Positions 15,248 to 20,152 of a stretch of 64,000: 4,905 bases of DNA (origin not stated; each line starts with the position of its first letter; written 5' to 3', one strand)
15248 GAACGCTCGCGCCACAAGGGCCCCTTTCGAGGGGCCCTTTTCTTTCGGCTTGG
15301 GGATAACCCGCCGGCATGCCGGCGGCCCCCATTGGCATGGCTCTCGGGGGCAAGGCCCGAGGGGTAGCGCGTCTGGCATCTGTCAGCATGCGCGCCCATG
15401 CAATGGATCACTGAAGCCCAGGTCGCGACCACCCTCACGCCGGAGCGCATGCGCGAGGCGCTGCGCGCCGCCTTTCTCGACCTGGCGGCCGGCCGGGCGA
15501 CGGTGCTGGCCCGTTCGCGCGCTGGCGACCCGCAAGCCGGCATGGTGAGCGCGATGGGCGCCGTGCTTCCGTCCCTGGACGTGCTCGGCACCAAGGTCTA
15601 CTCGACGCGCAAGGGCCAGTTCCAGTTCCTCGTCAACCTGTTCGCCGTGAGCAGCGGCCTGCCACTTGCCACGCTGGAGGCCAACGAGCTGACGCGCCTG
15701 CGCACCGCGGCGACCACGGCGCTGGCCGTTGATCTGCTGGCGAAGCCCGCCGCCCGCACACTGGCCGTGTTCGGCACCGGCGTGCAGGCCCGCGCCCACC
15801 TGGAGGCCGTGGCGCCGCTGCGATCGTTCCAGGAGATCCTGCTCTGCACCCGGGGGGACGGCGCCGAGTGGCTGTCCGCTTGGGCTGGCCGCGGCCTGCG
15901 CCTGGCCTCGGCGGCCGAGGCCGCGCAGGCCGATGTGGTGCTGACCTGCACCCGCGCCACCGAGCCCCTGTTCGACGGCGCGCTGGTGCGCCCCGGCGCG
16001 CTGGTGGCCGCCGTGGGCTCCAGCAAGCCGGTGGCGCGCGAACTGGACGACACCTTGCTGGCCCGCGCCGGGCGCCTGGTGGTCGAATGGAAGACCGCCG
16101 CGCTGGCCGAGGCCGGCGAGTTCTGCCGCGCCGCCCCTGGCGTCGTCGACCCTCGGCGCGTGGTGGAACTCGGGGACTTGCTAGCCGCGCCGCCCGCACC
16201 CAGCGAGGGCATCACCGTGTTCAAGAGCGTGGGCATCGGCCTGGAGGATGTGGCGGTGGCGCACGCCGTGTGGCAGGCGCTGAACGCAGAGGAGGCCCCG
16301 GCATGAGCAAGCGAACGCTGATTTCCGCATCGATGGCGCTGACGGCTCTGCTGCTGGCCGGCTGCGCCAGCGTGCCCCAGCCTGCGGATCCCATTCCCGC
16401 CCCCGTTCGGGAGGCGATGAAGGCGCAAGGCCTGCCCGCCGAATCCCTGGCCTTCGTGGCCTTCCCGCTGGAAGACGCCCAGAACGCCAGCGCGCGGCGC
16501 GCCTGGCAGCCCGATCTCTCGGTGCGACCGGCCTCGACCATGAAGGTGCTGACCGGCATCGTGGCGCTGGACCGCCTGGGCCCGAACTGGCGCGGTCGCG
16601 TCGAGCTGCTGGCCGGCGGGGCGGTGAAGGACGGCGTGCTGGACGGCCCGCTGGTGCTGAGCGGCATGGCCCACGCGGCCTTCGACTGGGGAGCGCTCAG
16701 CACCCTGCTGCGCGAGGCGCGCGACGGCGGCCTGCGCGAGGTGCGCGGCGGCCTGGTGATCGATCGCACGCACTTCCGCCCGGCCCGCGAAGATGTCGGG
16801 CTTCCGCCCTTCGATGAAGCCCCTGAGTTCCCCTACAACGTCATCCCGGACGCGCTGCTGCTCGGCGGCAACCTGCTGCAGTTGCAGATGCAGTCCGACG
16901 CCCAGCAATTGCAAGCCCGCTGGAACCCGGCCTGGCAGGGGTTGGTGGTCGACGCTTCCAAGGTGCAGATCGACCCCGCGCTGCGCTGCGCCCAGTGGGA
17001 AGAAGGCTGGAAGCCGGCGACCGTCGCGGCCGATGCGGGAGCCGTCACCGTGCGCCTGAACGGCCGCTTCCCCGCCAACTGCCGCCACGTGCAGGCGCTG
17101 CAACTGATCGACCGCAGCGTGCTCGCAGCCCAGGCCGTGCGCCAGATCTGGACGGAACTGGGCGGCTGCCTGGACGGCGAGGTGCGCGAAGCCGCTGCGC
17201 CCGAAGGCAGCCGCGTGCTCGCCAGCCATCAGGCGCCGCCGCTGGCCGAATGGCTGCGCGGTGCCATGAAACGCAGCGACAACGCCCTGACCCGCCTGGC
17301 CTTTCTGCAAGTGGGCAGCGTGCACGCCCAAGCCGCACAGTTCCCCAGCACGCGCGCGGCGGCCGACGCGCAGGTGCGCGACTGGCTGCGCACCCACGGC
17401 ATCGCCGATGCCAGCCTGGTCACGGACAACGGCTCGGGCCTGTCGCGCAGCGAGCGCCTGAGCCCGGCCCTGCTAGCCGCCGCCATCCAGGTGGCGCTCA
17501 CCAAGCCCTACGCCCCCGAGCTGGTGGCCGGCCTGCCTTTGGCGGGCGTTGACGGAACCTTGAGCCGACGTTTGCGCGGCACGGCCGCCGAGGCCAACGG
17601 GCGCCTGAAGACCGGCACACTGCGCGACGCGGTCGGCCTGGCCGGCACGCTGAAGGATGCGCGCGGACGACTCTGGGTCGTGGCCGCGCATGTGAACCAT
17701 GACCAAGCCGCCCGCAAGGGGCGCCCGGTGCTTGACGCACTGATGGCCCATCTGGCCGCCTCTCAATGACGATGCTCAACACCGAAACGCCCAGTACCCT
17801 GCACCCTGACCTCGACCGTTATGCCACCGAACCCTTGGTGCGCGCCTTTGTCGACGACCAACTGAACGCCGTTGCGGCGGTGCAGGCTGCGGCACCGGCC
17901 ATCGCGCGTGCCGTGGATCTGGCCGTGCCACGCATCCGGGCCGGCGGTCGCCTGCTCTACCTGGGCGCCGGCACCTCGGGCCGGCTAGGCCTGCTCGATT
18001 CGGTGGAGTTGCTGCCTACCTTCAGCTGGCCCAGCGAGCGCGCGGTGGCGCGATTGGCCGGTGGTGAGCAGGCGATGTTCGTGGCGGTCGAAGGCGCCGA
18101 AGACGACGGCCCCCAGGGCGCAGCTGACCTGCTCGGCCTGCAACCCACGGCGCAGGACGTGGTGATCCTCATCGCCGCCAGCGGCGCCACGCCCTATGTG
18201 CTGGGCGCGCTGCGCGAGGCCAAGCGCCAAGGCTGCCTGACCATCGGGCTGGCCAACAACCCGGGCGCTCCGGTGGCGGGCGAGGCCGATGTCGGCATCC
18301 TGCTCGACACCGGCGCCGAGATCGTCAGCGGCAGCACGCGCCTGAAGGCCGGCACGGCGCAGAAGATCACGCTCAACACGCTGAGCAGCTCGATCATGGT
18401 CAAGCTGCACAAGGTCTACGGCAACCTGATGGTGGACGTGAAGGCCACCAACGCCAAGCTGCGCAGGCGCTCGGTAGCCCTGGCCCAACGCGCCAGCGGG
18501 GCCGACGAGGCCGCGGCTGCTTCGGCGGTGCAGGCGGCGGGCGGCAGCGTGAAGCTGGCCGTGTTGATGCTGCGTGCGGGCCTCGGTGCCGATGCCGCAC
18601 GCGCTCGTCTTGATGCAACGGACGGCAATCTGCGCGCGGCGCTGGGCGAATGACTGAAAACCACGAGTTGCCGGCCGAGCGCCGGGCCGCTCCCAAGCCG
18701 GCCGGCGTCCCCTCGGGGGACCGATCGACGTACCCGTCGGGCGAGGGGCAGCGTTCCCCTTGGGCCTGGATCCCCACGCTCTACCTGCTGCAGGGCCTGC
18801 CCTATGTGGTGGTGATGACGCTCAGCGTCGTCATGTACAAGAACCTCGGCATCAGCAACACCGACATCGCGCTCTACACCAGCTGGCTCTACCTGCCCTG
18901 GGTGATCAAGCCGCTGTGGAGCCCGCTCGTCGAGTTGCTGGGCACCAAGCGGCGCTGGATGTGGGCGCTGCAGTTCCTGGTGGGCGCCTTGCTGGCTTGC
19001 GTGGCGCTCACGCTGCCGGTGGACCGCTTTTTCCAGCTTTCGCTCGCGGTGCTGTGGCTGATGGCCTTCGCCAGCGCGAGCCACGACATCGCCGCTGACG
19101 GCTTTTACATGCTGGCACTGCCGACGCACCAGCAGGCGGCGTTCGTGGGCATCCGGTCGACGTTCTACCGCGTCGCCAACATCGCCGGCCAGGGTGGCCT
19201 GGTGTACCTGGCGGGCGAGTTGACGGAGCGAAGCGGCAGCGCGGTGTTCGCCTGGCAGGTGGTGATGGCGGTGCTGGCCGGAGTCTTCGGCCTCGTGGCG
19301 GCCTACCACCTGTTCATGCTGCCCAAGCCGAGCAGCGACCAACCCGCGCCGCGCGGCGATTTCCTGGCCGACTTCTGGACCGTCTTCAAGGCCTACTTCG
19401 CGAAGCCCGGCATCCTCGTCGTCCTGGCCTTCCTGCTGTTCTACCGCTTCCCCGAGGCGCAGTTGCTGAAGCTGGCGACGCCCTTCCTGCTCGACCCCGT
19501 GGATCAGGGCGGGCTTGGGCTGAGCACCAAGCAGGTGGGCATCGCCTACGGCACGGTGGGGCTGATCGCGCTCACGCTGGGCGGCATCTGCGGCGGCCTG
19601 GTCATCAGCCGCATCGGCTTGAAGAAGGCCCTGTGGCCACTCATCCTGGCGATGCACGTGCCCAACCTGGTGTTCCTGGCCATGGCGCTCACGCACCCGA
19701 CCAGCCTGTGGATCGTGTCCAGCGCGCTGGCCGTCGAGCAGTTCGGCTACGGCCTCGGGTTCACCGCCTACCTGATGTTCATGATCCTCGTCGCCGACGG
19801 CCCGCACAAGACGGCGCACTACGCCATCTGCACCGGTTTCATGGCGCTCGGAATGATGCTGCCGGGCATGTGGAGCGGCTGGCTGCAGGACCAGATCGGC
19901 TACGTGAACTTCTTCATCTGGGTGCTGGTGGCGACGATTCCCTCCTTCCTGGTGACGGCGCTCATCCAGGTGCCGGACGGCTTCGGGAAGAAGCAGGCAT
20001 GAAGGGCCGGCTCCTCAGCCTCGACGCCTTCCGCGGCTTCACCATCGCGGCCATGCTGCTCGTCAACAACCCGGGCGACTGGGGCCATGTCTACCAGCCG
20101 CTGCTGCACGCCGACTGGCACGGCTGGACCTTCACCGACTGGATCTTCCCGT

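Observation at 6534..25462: PUL-like peptidoglycan-foraging locus in a betaproteobacterium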

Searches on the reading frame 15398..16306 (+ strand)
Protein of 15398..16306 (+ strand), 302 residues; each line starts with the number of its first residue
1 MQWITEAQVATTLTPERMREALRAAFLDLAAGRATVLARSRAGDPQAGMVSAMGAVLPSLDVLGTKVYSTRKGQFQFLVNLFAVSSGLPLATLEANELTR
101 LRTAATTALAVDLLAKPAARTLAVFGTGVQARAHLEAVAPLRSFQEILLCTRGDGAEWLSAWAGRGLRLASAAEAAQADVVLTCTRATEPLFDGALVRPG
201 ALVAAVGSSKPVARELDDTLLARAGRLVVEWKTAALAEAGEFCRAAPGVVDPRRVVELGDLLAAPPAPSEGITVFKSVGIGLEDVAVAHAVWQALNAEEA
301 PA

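Call 4: search_protein_families(library=pfam, proteins=[window:15398-16306:+])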
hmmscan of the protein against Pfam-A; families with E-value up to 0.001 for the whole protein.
window:15398-16306:+ (302 aa): 1 family
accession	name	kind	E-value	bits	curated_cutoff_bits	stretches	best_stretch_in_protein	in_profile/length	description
PF02423.21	OCD_Mu_crystall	-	8.1e-39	133.9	24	1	8-296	10-311/314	Ornithine cyclodeaminase/mu-crystallin family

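Call 6: search_protein_families(library=ncbifam, proteins=[window:15398-16306:+], max_evalue=0.00001)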
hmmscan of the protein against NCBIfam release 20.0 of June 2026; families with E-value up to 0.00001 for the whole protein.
window:15398-16306:+ (302 aa): 13 families
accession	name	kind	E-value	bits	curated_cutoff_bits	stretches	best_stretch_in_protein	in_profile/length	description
NF006379.0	PRK08618.1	equivalog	1.9e-38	132.6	417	1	1-296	1-316/326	ornithine cyclodeaminase family protein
NF005011.0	PRK06407.1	subfamily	7.8e-35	120.5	337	1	1-295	2-299/302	ornithine cyclodeaminase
NF004793.0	PRK06141.1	equivalog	1.7e-34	119.2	322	1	2-296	2-312/314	bifunctional Delta(1)-pyrroline-2-carboxylate/Delta(1)-piperideine-2-carboxylate reductase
NF005603.0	PRK07340.1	equivalog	6.8e-33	114.2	266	1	2-296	5-304/307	delta(1)-pyrroline-2-carboxylate reductase family protein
NF045643.1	ImmsucRedBhcD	equivalog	9.9e-27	94.1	500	1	4-294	4-309/321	iminosuccinate reductase BhcD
NF006141.0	PRK08291.1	equivalog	1.2e-25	90.2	408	1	83-299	95-323/330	cyclodeaminase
NF045512.1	PyrPipCarbRedLhpI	equivalog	6.4e-25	87.9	400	1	6-295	5-297/298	bifunctional Delta(1)-pyrroline-2-carboxylate/Delta(1)-piperideine-2-carboxylate reductase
NF005296.0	PRK06823.1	equivalog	1.1e-24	87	438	1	79-295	87-313/315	ornithine cyclodeaminase family protein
TIGR02371.1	ala_DH_arch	equivalog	3.3e-22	79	409.15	1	3-294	4-312/325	alanine dehydrogenase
NF005762.1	PRK07589.1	equivalog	2.3e-19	69.5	350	1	81-298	90-312/334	ornithine cyclodeaminase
TIGR02992.1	ectoine_eutC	equivalog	2.3e-18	66.4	471.65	1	80-292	89-313/326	ectoine utilization protein EutC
TIGR03944.1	dehyd_SbnB_fam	equivalog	8.4e-17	61.2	326.9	1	84-299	96-319/327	2,3-diaminopropionate biosynthesis protein SbnB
NF004848.0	PRK06199.1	subfamily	4e-08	32.7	362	1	82-232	118-279/379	tyramine oxidase subunit B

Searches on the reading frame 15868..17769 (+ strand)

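Call 4: search_protein_families(library=pfam, proteins=[window:15868-17769:+])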
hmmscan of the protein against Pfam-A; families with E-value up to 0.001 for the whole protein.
window:15868-17769:+ (633 aa): 1 family
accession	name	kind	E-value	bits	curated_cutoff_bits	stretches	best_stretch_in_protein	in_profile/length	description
PF02113.21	Peptidase_S13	-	9e-65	219.6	22.8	1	191-625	16-440/444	D-Ala-D-Ala carboxypeptidase 3 (S13) family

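Call 6: search_protein_families(library=ncbifam, proteins=[window:15868-17769:+], max_evalue=0.00001)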
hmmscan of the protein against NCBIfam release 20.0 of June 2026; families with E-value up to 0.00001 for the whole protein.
window:15868-17769:+ (633 aa): 2 families
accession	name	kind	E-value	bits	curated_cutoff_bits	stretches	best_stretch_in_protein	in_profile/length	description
TIGR00666.1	PBP4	equivalog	1.8e-47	161.9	107.8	1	215-610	10-396/397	D-alanyl-D-alanine carboxypeptidase/D-alanyl-D-alanine endopeptidase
NF008322.0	PRK11113.1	equivalog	7.5e-35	120.3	527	1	196-606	35-442/477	serine-type D-Ala-D-Ala carboxypeptidase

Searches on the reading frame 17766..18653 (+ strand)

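Call 5: search_protein_families(library=pfam, proteins=[window:17766-18653:+])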
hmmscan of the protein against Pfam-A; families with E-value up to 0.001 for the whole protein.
window:17766-18653:+ (295 aa): 4 families
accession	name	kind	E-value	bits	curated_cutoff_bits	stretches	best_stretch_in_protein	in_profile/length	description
PF22645.1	GKRP_SIS_N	-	2.2e-15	56.8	27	1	46-150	2-110/113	Glucokinase regulatory protein N-terminal SIS domain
PF01380.27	SIS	-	7.8e-09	35.9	25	1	129-205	53-127/131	SIS domain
PF13580.11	SIS_2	-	2.8e-07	31.1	27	1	37-163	11-137/138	SIS domain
PF20741.3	GKRP-like_C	-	2.3e-05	25.3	27.7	1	220-255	2-37/100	C-terminal lid domain of glucokinase regulatory protein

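Call 6: search_protein_families(library=ncbifam, proteins=[window:17766-18653:+], max_evalue=0.00001)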
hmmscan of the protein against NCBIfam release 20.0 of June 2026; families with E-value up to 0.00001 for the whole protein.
window:17766-18653:+ (295 aa): 7 families
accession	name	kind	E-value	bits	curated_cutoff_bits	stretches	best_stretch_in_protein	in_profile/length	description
NF003915.0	PRK05441.1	subfamily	1.1e-105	352.9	168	1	2-294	4-296/300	N-acetylmuramic acid 6-phosphate etherase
TIGR00274.1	TIGR00274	equivalog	2e-90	302.8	302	1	6-293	3-290/291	N-acetylmuramic acid 6-phosphate etherase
NF009222.0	PRK12570.1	subfamily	1.5e-89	299.9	255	1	3-293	12-302/307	N-acetylmuramic acid 6-phosphate etherase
TIGR01135.1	glmS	equivalog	1.7e-09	36.8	418.05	1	129-243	338-450/607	glutamine--fructose-6-phosphate transaminase (isomerizing)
NF001484.0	PRK00331.1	subfamily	2.4e-08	32.8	381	1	129-233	333-435/601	isomerizing glutamine--fructose-6-phosphate transaminase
NF046059.1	NagB_SO3506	equivalog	1.6e-06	27.7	430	1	130-208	87-157/330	glucosamine-6-phosphate deaminase NagB-II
NF008458.0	PRK11337.1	equivalog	9e-06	24.8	378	0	129-178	188-237/293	MurR/RpiR family transcriptional regulator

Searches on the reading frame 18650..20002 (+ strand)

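Call 5: search_protein_families(library=pfam, proteins=[window:18650-20002:+])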
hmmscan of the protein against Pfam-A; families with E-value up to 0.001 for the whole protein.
window:18650-20002:+ (450 aa): 2 families
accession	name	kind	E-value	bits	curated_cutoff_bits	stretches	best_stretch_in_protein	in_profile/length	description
PF07690.21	MFS_1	-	3.6e-18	66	33.4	1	51-403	11-344/347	Major Facilitator Superfamily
PF03092.22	BT1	-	2.2e-12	46.9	22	1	52-432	6-233/432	BT1 family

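Call 7: search_protein_families(library=ncbifam, proteins=[window:18650-20002:+], max_evalue=0.00001)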
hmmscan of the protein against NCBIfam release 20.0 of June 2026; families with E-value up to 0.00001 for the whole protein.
window:18650-20002:+ (450 aa): 4 families
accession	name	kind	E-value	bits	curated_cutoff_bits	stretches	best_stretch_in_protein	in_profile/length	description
TIGR00901.2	2A0125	subfamily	4.1e-53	180.5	350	1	47-436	15-414/417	AmpG family muropeptide MFS transporter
NF008867.0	PRK11902.1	equivalog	3.1e-31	108.7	656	1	67-435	44-399/419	muropeptide transporter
NF008238.0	PRK11010.1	equivalog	2.3e-27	96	756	1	78-438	53-401/492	muropeptide MFS transporter AmpG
TIGR02718.1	sider_RhtX_FptX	subfamily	1e-20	74.1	356.15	1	41-427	6-378/390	RhtX/FptX family siderophore transporter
